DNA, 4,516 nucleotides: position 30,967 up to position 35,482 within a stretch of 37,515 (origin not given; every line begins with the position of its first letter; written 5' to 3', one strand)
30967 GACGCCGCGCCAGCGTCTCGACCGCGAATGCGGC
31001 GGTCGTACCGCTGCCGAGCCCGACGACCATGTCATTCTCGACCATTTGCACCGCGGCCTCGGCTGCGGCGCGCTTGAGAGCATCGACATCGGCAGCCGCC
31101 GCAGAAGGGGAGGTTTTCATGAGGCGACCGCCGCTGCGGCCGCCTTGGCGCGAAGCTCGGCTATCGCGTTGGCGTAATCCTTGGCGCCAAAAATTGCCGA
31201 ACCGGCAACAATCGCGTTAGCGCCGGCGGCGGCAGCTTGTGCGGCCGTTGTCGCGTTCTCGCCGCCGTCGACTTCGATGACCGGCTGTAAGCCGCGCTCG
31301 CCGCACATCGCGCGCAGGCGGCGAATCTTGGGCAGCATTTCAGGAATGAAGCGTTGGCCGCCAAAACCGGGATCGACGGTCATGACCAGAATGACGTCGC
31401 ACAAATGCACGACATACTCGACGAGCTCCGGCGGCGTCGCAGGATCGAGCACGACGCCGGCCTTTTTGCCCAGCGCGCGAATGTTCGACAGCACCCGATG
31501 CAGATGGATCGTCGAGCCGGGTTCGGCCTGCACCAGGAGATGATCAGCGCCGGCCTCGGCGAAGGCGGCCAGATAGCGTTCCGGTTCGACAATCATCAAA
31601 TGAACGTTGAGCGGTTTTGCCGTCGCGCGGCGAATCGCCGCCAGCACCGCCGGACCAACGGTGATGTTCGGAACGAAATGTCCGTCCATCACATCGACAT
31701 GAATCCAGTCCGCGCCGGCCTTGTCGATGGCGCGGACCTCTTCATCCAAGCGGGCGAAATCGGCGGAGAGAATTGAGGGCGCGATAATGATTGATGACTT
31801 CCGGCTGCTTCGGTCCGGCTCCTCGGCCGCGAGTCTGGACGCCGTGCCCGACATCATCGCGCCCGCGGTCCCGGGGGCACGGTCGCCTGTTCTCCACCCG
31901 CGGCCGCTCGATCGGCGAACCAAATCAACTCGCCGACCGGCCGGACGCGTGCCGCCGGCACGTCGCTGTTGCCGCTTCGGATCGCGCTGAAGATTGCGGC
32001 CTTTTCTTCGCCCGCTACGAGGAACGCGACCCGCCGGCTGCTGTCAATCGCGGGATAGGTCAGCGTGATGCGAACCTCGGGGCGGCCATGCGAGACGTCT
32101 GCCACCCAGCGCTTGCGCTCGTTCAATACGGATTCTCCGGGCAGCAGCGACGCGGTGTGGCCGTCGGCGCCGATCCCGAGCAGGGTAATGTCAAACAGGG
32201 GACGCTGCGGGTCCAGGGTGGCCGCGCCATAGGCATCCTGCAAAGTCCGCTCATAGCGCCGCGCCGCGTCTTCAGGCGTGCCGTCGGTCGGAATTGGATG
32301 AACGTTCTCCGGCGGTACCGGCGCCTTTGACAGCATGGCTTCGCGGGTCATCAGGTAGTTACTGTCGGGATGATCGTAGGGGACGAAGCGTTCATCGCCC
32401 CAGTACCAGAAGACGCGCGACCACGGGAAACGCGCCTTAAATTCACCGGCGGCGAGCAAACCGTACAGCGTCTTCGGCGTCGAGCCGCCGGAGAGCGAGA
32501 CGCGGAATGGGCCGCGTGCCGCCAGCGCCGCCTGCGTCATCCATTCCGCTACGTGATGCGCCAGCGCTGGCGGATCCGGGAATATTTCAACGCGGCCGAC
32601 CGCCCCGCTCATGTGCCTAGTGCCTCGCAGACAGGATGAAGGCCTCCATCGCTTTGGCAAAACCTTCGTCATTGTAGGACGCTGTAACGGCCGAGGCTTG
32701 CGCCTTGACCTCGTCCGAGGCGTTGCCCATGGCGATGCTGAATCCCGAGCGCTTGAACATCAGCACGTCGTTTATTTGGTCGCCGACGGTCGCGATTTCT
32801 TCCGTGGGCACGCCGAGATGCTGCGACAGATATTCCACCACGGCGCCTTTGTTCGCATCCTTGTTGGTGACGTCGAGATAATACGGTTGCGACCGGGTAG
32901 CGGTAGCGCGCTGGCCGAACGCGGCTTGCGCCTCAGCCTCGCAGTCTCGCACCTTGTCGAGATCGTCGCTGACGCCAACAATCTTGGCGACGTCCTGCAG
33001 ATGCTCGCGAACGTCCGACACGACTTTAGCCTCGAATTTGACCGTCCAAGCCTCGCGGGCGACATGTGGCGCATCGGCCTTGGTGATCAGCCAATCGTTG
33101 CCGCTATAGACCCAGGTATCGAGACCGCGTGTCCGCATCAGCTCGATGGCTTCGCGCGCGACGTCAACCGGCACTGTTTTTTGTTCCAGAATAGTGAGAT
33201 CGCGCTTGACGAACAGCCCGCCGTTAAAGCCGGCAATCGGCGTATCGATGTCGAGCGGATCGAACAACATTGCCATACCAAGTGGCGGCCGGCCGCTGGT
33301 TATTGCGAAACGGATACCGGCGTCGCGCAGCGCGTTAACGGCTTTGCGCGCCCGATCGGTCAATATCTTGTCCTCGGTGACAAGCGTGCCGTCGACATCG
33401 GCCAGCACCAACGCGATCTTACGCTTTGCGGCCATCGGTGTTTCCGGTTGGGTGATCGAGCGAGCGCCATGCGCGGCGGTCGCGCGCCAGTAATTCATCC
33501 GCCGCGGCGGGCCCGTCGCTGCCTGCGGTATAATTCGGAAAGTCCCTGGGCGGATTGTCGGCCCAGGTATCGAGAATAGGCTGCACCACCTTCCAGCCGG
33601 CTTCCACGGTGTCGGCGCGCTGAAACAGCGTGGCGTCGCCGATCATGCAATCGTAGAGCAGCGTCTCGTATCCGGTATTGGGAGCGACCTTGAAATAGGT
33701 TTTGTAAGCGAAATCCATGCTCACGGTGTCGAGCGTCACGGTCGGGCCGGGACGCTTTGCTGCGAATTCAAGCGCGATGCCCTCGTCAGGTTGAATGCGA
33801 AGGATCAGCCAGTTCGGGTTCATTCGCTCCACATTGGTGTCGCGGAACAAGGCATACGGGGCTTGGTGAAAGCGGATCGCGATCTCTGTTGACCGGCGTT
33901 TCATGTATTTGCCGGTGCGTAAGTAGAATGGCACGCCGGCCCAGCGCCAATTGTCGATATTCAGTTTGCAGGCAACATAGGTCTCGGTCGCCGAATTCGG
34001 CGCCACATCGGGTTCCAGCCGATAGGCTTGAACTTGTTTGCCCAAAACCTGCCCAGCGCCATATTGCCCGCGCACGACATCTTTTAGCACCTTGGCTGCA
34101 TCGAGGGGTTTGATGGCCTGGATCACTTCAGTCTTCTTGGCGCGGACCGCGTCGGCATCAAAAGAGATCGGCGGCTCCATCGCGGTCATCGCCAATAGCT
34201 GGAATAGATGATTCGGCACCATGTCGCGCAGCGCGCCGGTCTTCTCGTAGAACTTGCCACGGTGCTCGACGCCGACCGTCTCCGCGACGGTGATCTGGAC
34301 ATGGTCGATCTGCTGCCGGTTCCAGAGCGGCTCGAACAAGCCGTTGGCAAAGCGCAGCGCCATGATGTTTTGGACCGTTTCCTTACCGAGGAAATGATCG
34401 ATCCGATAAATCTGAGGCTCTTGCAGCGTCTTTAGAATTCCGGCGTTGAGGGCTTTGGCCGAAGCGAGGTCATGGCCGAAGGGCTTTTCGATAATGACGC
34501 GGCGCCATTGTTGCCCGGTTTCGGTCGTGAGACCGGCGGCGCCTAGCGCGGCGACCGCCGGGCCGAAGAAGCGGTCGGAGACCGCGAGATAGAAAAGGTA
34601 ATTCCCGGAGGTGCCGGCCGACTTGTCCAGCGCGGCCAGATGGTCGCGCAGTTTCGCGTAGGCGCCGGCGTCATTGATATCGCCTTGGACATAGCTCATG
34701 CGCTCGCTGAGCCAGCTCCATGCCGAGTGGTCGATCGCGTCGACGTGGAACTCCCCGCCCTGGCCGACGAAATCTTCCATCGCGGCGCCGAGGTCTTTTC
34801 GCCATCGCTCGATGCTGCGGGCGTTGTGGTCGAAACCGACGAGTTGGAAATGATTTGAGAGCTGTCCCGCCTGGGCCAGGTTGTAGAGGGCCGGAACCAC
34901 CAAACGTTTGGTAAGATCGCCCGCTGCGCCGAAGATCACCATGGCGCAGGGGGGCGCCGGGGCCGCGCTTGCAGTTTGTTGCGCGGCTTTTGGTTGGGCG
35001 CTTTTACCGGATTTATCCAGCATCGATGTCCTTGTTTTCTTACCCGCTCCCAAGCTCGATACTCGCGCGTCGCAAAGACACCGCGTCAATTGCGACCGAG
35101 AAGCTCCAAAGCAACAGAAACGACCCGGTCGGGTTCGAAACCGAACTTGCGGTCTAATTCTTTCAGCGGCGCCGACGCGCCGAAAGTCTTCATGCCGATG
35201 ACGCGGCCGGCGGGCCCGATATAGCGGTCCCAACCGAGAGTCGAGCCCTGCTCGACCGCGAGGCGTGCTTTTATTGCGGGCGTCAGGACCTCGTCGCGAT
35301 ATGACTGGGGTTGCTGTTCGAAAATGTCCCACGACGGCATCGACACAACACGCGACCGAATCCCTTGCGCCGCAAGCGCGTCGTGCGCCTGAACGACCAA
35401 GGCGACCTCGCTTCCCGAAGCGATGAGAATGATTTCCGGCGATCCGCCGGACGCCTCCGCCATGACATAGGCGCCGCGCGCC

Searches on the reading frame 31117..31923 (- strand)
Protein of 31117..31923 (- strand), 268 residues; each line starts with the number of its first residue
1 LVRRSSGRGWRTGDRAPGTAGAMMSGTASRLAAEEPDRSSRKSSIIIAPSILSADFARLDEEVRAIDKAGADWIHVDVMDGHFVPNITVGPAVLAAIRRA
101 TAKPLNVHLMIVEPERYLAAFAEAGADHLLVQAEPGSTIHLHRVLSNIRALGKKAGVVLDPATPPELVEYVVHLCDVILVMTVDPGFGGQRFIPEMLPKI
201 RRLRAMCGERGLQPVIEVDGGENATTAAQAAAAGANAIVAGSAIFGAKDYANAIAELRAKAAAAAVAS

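Call 13: search_protein_families(library=pfam, proteins=[window:31117-31923:-], max_evalue=0.00001)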
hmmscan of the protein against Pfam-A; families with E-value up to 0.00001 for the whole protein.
window:31117-31923:- (268 aa): 1 family
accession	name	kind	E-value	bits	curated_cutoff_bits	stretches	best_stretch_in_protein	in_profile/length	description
PF00834.25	Ribul_P_3_epim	-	4e-79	265.1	21.1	1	47-245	2-198/198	Ribulose-phosphate 3 epimerase family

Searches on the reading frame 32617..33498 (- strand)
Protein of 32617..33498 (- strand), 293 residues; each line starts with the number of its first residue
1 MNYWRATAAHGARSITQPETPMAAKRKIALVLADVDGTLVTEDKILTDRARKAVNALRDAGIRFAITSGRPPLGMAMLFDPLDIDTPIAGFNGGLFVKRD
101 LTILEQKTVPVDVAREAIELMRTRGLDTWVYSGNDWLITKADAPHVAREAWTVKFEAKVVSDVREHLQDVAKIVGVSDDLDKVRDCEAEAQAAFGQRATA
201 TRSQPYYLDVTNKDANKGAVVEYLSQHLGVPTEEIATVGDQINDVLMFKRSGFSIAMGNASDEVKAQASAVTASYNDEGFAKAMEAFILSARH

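Call 13: search_protein_families(library=pfam, proteins=[window:32617-33498:-], max_evalue=0.00001)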
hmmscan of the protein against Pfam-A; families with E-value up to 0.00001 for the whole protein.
window:32617-33498:- (293 aa): 3 families
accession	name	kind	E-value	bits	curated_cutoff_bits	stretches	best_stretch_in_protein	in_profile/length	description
PF08282.18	Hydrolase_3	-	1e-59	202.8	20.9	1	32-284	2-255/255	haloacid dehalogenase-like hydrolase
PF05116.19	S6PP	-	1e-13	51.9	20.3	1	198-267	147-217/247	Sucrose-6F-phosphate phosphohydrolase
PF00702.32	Hydrolase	-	4.2e-13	50.6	26.4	1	103-252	92-191/191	haloacid dehalogenase-like hydrolase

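Call 64: search_protein_families(library=ncbifam, proteins=[window:32617-33498:-], max_evalue=0.001)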
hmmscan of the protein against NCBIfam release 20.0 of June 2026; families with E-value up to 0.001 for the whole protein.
window:32617-33498:- (293 aa): 28 families (the best 25 are shown)
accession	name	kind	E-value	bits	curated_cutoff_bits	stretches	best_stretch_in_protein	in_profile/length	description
TIGR00099.1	Cof-subfamily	subfamily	7.9e-53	179.6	137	1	31-284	2-256/256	Cof-type HAD-IIB family hydrolase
NF007806.0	PRK10513.1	equivalog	3.4e-35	121.8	273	1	28-289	3-269/270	sugar-phosphatase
NF007821.0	PRK10530.1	equivalog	1.2e-26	93.6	274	1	29-288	7-271/272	pyridoxal phosphatase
TIGR01487.1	Pglycolate_arch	equivalog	3.1e-26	92.6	122.75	2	204-281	135-212/215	phosphoglycolate phosphatase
NF011705.0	PRK15126.1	equivalog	2.4e-24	86.1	336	1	31-268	5-240/272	HMP-PP phosphatase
TIGR01484.1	HAD-SF-IIB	subfamily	2.8e-24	86.4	41.8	1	30-257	1-221/221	HAD-IIB family hydrolase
NF002245.0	PRK01158.1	equivalog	2.2e-23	82.8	198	1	27-288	2-229/233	phosphoglycolate phosphatase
NF008213.0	PRK10976.1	equivalog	3.7e-23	82.4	386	1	30-267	4-241/266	sugar/pyridoxal phosphate phosphatase YigL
TIGR01482.1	SPP-subfamily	subfamily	6.3e-21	75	107.15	1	32-282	2-215/225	sucrose-phosphate phosphatase subfamily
NF045966.1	YcsE_rel_Pase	equivalog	5.3e-18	65.4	220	1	28-282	2-257/265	YcsE-related riboflavin metabolism phosphatase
TIGR01486.1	HAD-SF-IIB-MPGP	subfamily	2.7e-10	40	164.75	1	30-98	1-69/257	mannosyl-3-phosphoglycerate phosphatase family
TIGR01491.1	HAD-SF-IB-PSPlk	hypoth_equivalog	5.1e-10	39.4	151.9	1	215-262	146-195/201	phosphoserine phosphatase-like hydrolase, archaeal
TIGR01670.1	KdsC-phosphatas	subfamily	1.7e-09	37.8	106.95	1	215-289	75-149/154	3-deoxy-D-manno-octulosonate 8-phosphate phosphatase, YrbI family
TIGR02471.1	sucr_syn_bact_C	equivalog_domain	1e-07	31.7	209.75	1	195-267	138-210/236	sucrose-phosphate synthase, sucrose phosphatase-like domain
TIGR00338.1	serB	equivalog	1.3e-07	31.4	144.15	1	215-271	151-206/219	phosphoserine phosphatase SerB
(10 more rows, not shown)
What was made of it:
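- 31117..37182 (-): Context: the rest of the cluster, in transcription order tkt, zwf, Cof-type HAD phosphatase, pgl, rpe. Cof-type HAD assignment in call 64.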

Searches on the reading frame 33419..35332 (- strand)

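Call 13: search_protein_families(library=pfam, proteins=[window:33419-35332:-], max_evalue=0.00001)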
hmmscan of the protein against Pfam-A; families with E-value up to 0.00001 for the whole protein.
window:33419-35332:- (637 aa): 2 families
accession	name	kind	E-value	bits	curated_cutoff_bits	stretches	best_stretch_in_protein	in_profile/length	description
PF02781.21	G6PD_C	-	4.2e-123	410.6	27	1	324-623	1-296/296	Glucose-6-phosphate dehydrogenase, C-terminal domain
PF00479.28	G6PD_N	-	8.6e-57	193.2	22.1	1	132-322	1-183/183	Glucose-6-phosphate dehydrogenase, NAD binding domain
